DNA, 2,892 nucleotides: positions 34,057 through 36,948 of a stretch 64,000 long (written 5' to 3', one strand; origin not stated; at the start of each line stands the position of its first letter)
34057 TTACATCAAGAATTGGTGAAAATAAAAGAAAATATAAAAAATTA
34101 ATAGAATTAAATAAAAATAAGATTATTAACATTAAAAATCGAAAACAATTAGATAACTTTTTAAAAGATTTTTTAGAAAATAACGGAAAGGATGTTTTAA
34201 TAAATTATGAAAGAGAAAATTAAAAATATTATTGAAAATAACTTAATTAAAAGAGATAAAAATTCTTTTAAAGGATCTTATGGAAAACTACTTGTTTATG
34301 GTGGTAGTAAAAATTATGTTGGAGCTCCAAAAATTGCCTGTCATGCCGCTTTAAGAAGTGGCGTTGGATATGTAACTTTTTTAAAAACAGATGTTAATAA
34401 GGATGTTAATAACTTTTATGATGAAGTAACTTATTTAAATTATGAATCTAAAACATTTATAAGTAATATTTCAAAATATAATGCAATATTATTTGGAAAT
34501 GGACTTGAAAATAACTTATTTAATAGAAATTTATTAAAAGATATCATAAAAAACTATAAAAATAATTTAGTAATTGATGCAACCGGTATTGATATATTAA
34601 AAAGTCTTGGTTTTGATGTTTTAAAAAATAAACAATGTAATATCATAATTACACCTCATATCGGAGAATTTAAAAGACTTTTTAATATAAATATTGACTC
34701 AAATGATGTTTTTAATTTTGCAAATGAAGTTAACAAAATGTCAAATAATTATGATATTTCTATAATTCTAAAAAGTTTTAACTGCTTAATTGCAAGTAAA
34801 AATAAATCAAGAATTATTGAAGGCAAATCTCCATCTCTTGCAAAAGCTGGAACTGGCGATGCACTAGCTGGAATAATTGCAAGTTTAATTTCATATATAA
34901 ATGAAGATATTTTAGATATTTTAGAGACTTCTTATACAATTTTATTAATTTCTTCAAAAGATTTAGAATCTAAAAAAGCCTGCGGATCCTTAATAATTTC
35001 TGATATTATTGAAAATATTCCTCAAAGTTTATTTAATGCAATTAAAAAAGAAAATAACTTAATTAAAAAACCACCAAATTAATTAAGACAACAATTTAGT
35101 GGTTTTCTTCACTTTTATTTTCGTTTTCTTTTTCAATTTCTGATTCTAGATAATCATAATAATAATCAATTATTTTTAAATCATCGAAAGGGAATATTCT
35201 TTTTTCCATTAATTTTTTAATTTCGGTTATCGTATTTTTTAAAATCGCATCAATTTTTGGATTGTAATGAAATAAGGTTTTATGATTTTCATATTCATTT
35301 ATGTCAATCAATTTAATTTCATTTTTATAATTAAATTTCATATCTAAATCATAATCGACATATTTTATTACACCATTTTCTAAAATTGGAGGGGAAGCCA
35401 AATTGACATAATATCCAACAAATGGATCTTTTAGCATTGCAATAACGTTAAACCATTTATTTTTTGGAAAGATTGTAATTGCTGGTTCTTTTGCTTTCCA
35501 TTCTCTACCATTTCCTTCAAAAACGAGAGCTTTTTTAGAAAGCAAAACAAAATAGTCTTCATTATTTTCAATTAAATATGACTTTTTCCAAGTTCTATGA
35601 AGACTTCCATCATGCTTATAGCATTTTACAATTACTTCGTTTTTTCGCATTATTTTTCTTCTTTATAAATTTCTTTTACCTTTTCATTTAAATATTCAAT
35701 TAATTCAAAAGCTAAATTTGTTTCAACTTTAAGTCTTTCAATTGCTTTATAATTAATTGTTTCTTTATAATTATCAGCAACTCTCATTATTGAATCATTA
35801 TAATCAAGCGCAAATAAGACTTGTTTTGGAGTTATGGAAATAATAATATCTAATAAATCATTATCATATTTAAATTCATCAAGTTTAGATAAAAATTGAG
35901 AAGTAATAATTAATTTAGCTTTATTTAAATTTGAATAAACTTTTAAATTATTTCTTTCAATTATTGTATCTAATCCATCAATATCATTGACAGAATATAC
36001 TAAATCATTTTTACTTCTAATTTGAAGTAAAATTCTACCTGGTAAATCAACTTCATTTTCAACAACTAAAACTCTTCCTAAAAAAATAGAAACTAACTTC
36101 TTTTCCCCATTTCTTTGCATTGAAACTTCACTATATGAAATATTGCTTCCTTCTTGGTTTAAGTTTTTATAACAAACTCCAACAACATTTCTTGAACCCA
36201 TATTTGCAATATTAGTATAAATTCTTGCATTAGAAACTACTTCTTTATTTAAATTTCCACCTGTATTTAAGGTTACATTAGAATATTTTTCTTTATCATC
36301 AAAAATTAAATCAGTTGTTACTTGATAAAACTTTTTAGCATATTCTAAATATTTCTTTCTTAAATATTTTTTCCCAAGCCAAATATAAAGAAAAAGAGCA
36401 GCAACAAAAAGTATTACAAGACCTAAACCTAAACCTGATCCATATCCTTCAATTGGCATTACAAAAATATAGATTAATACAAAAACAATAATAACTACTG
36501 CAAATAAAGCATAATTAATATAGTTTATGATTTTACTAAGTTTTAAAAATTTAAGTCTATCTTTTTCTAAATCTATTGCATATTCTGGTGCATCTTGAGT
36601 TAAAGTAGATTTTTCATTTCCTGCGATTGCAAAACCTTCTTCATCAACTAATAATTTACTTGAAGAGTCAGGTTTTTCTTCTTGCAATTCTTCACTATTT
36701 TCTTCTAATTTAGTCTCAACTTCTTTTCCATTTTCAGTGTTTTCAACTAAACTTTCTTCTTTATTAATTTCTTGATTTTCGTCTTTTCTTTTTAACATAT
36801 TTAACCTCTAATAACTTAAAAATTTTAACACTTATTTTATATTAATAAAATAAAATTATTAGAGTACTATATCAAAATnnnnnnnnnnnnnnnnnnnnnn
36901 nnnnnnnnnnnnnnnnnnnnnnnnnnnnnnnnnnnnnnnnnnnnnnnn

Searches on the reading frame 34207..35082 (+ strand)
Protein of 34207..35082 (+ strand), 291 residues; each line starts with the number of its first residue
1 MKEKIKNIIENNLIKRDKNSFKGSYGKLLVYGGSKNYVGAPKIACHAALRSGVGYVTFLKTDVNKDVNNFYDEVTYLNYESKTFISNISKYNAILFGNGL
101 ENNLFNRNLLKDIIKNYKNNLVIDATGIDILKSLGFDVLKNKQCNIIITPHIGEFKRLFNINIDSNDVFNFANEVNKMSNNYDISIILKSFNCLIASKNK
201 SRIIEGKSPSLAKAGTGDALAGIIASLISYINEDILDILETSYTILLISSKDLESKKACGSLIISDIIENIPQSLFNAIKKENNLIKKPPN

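Call 16: search_protein_families(library=pfam, proteins=[window:34207-35082:+], max_evalue=0.001)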
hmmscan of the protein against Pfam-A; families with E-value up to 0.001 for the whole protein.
window:34207-35082:+ (291 aa): 1 family
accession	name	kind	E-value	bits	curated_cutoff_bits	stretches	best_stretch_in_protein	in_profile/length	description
PF01256.23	Carb_kinase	-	1e-35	123.8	27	1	29-270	2-239/242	NAD(P)H-hydrate dehydratase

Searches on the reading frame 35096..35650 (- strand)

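Call 16: search_protein_families(library=pfam, proteins=[window:35096-35650:-], max_evalue=0.001)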
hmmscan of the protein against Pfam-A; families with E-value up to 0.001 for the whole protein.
window:35096-35650:- (184 aa): 1 family
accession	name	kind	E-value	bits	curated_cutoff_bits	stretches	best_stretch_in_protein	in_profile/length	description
PF04167.18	DUF402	-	5.9e-17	62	23.9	1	56-120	2-68/68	Protein of unknown function (DUF402)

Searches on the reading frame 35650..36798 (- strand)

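Call 5: search_protein_families(library=pfam, proteins=[window:35650-36798:-], max_evalue=0.01)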
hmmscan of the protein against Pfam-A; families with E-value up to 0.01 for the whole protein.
window:35650-36798:- (382 aa): 2 families
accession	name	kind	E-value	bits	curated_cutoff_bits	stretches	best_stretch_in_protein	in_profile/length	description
PF06055.17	ExoD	-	0.0021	17.9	23.8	1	83-146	15-80/180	Exopolysaccharide synthesis, ExoD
PF20990.2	DUF2207_C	-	0.0051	17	33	1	62-150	103-196/247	Predicted membrane protein (DUF2207) C-terminal domain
